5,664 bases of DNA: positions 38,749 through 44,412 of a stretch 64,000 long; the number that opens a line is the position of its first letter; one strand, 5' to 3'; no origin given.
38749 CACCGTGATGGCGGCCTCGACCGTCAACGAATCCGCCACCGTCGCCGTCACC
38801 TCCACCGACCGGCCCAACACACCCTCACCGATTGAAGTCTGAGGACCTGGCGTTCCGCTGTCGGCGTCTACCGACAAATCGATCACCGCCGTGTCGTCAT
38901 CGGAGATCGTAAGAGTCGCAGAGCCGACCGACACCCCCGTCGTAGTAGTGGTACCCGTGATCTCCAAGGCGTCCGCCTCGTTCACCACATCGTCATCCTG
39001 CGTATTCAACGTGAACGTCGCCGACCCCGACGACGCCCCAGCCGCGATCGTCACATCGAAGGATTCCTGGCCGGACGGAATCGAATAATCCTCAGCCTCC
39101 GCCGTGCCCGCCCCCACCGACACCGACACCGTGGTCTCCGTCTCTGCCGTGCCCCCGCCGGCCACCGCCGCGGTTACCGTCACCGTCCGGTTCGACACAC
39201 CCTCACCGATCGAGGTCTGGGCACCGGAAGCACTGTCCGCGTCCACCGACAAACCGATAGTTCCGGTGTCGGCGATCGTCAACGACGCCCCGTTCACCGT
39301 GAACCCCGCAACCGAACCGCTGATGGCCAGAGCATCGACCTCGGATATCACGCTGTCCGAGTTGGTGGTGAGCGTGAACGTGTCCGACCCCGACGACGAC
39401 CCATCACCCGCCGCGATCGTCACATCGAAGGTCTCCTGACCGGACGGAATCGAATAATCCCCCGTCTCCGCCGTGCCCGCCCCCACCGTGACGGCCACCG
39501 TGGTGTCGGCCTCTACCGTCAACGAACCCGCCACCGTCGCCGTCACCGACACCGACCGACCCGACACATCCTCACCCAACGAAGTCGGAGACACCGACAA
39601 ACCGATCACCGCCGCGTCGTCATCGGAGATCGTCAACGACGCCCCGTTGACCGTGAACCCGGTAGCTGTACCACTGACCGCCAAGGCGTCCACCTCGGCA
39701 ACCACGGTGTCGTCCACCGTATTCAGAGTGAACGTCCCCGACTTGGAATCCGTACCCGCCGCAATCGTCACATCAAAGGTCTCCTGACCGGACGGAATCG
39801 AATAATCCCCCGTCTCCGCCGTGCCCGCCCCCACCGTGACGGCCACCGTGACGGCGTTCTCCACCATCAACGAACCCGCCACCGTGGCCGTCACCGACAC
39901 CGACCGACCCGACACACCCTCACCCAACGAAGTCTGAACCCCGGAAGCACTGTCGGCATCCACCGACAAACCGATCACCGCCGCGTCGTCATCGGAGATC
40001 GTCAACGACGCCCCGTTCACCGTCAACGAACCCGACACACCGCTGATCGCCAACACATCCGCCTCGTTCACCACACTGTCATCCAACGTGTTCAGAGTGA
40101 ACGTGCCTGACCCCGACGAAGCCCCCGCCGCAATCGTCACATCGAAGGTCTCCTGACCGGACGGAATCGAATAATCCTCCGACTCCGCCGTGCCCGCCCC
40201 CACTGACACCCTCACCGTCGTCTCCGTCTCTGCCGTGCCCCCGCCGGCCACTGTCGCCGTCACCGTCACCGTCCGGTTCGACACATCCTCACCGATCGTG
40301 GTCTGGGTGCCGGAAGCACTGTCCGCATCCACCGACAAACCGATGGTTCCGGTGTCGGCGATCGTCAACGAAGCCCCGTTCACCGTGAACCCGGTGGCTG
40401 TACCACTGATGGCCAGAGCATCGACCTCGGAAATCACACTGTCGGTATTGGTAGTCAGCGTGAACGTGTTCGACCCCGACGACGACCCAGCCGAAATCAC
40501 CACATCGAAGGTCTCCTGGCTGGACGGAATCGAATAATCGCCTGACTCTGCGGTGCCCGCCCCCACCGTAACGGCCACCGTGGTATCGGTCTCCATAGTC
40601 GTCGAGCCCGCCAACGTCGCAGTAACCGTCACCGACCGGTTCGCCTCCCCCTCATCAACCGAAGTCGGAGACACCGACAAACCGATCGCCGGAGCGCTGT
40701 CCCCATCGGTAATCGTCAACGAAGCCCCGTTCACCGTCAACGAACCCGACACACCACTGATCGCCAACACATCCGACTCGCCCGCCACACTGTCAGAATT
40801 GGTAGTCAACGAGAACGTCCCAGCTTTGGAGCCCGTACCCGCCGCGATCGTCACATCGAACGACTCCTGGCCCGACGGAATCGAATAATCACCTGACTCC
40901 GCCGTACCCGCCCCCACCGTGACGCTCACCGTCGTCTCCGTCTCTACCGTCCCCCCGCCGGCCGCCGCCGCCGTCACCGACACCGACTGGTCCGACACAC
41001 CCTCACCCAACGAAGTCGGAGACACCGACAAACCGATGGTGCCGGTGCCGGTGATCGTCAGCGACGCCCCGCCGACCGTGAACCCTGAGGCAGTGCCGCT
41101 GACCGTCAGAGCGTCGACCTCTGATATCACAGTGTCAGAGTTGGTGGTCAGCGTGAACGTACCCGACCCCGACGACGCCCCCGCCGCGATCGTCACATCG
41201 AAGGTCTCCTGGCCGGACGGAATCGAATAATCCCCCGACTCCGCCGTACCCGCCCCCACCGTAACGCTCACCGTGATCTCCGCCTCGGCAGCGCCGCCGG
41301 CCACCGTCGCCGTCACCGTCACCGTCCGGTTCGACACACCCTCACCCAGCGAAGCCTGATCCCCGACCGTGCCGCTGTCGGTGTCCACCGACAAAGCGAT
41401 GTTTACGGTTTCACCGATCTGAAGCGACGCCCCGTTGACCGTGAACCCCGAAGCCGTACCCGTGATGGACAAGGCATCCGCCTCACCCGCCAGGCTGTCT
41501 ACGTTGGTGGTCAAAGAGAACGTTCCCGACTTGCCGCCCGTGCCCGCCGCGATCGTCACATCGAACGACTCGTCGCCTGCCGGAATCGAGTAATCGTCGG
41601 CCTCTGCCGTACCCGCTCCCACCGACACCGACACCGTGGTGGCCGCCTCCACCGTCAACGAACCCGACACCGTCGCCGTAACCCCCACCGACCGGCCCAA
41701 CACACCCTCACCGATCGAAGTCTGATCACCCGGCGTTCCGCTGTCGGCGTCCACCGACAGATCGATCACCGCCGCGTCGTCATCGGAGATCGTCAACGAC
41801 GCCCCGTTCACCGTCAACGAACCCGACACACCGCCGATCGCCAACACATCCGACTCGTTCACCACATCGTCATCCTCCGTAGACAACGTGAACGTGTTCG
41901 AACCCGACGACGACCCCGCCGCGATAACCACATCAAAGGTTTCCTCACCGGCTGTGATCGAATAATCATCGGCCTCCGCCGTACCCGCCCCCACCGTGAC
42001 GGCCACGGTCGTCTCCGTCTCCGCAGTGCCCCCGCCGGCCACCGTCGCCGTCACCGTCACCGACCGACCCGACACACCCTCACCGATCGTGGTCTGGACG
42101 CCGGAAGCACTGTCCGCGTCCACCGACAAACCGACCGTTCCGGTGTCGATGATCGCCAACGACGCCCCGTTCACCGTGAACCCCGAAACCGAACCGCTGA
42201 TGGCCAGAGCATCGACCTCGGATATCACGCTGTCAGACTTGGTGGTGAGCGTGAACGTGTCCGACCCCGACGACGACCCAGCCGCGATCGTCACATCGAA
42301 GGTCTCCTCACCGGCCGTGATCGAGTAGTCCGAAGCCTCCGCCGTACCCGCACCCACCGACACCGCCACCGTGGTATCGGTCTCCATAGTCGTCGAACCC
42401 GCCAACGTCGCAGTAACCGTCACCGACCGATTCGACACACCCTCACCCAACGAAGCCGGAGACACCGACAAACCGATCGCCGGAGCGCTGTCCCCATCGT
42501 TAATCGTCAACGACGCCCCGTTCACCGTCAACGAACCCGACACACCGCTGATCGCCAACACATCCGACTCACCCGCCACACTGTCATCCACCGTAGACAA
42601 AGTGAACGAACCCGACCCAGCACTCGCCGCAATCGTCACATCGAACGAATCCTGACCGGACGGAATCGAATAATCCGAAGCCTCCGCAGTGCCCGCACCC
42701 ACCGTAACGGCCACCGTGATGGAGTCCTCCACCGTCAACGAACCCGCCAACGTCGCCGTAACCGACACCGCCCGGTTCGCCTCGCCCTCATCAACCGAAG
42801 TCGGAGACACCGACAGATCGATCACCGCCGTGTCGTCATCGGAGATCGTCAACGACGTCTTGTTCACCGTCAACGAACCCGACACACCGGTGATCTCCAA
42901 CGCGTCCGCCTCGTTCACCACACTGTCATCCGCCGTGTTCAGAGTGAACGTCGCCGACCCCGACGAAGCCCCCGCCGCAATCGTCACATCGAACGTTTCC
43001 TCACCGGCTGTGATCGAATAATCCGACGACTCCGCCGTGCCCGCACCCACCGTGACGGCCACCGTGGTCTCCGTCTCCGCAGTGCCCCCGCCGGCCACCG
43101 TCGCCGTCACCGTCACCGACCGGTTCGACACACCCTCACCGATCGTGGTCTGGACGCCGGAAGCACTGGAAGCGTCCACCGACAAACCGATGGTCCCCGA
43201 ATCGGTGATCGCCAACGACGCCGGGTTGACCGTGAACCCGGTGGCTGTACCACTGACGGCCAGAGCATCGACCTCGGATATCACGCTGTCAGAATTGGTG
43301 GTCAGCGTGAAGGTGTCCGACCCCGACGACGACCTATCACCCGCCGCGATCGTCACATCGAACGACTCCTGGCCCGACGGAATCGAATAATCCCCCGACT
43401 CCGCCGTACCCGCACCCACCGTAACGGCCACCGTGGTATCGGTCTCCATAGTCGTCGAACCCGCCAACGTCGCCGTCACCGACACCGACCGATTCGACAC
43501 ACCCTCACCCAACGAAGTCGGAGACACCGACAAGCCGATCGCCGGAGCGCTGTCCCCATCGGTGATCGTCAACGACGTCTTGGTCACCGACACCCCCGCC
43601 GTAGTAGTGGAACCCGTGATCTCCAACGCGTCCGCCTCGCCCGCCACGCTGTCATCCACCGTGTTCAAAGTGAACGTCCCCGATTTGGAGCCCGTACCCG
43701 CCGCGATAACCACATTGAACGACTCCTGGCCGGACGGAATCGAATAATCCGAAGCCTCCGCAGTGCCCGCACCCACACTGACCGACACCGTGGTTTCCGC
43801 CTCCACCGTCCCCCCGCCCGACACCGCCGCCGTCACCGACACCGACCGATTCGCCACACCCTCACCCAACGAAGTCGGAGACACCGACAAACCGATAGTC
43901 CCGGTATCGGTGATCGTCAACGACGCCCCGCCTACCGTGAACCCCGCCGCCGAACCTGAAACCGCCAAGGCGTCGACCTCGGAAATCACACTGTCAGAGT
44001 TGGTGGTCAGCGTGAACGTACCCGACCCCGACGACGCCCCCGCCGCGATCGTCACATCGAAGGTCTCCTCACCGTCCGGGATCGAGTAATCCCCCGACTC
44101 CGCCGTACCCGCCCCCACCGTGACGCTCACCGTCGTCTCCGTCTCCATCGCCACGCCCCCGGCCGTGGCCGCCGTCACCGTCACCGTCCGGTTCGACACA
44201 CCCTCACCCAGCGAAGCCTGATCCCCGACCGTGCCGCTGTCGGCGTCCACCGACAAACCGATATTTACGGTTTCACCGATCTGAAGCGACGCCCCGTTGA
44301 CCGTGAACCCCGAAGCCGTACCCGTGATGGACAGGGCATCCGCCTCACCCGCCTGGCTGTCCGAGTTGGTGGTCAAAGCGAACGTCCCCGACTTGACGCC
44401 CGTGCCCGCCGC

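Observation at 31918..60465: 28.5 kb single gene encoding a 9515-aa SLH-anchored Calx-beta polyprotein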

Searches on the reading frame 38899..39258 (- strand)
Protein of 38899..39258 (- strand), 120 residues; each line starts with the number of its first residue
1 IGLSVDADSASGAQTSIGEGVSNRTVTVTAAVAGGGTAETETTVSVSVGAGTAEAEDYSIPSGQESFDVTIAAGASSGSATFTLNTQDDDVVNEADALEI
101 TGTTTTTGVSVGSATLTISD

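Call 10: search_protein_families(library=pfam, proteins=[window:38899-39258:-], max_evalue=10)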
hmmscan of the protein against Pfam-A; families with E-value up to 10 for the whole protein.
window:38899-39258:- (120 aa): 2 families
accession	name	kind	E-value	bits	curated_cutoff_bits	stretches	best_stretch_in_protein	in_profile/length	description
PF08522.16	BT_3987-like_N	-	0.02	16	25.9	1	14-89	15-99/120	BT_3987-like, N-terminal domain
PF12733.13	Cadherin-like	-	0.32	11.9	24.2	1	17-85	22-85/89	Cadherin-like beta sandwich domain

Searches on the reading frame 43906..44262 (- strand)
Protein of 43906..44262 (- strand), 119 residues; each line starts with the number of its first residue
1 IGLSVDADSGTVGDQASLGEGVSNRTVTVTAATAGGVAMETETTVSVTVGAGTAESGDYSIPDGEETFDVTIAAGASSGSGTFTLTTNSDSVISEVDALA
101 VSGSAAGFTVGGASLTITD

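Call 10: search_protein_families(library=pfam, proteins=[window:43906-44262:-], max_evalue=10)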
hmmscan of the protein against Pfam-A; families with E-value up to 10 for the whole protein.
window:43906-44262:- (119 aa): 1 family
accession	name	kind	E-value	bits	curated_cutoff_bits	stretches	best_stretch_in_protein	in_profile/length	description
PF12733.13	Cadherin-like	-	0.0094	16.8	24.2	1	10-86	14-85/89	Cadherin-like beta sandwich domain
